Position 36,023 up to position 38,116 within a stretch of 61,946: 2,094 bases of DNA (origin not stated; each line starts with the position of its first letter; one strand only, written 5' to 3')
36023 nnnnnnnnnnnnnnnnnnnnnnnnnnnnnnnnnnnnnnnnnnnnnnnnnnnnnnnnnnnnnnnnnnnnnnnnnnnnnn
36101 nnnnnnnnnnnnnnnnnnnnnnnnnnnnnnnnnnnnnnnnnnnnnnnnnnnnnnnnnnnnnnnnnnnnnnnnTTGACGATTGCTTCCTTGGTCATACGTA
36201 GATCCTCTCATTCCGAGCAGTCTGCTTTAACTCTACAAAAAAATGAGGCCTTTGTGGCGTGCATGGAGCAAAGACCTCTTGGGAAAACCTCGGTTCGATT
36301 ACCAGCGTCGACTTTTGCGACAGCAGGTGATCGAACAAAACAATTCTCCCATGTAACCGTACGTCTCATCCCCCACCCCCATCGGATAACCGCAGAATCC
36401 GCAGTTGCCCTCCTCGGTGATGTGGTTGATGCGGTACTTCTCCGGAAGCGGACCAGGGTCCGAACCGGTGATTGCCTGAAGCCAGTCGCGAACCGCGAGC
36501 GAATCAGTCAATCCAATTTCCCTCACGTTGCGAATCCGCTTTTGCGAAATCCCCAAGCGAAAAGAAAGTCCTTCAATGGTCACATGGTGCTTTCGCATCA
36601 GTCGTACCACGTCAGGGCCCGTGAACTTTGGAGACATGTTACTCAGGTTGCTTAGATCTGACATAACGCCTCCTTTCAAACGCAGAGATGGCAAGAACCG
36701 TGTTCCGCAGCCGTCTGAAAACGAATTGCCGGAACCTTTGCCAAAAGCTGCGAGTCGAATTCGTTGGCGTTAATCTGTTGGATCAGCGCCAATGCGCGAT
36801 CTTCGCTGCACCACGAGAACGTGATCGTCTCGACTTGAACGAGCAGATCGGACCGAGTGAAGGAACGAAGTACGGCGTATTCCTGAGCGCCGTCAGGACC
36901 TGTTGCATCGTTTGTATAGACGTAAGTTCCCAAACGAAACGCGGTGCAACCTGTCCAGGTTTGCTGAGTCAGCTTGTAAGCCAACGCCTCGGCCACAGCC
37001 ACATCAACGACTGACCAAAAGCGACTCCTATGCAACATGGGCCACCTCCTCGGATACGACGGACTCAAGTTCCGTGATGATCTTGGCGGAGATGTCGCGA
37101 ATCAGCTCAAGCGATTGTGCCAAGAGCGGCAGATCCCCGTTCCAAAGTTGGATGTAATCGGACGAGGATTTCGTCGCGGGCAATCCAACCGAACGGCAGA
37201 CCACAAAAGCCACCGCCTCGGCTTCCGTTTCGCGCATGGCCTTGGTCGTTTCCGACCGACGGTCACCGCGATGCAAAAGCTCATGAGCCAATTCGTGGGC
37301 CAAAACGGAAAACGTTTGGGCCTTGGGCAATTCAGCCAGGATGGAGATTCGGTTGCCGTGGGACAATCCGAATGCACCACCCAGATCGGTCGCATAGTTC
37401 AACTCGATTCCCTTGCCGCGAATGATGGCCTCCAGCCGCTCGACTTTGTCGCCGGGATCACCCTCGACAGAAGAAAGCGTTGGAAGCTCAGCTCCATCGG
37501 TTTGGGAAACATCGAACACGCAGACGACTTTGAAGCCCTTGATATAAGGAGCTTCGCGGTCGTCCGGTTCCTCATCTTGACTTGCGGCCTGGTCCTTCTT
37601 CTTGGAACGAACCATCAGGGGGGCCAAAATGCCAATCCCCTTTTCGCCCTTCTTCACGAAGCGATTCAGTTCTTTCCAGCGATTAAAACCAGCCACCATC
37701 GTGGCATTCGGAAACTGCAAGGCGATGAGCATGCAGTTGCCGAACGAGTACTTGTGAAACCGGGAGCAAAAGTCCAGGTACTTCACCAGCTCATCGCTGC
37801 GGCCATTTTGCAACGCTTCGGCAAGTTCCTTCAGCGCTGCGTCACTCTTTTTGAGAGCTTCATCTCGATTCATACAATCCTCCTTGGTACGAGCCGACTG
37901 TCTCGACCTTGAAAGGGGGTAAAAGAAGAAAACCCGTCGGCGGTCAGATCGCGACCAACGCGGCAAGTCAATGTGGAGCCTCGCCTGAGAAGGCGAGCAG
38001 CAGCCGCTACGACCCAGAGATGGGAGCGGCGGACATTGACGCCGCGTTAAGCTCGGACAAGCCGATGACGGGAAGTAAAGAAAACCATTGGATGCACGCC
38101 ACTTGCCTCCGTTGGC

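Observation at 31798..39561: Three copies of a ~70-nt element that keeps a three-helix fold through compensatory changes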

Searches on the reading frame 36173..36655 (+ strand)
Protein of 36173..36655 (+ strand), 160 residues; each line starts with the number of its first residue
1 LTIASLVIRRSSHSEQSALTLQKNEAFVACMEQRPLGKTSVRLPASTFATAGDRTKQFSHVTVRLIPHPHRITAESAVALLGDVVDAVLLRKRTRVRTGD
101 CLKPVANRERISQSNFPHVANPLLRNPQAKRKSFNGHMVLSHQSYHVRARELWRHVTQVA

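Call 34: search_protein_families(library=pfam, proteins=[window:36173-36655:+], max_evalue=0.001)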
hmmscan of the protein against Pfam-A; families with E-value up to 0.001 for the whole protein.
window:36173-36655:+ (160 aa): 0 families

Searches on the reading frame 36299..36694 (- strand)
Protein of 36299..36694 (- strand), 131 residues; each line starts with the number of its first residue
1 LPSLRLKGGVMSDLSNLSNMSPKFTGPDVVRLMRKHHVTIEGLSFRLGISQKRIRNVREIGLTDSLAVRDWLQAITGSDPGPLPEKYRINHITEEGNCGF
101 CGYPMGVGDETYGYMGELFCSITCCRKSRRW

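Call 74: search_protein_families(library=pfam, proteins=[window:36299-36694:-], max_evalue=1)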
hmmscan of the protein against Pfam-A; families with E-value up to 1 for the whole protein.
window:36299-36694:- (131 aa): 1 family
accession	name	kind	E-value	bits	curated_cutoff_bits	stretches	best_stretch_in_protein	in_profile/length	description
PF04570.20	zf-FLZ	-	0.087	12.7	23.4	1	97-125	15-44/54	zinc-finger of the FCS-type, C2-C2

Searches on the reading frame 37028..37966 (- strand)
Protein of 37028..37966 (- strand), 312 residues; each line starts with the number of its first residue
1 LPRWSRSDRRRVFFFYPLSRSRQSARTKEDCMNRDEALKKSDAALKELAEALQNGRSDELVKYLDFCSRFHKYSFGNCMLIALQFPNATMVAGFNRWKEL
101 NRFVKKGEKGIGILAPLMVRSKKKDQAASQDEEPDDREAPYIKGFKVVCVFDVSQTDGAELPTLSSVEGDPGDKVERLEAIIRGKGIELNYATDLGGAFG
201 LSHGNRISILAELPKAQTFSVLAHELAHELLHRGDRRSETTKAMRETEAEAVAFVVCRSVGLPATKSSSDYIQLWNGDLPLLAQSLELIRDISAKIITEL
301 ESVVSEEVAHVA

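Call 33: search_protein_families(library=pfam, proteins=[window:37028-37966:-], max_evalue=0.001)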
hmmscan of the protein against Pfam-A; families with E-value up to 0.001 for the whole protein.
window:37028-37966:- (312 aa): 2 families
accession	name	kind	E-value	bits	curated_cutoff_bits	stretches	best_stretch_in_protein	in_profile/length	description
PF08401.16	ArdcN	-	6.1e-15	55.9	22.6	1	53-147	23-122/123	N-terminal domain of anti-restriction factor ArdC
PF06114.19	Peptidase_M78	-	0.00011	22.4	22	1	203-254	26-83/123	IrrE N-terminal-like domain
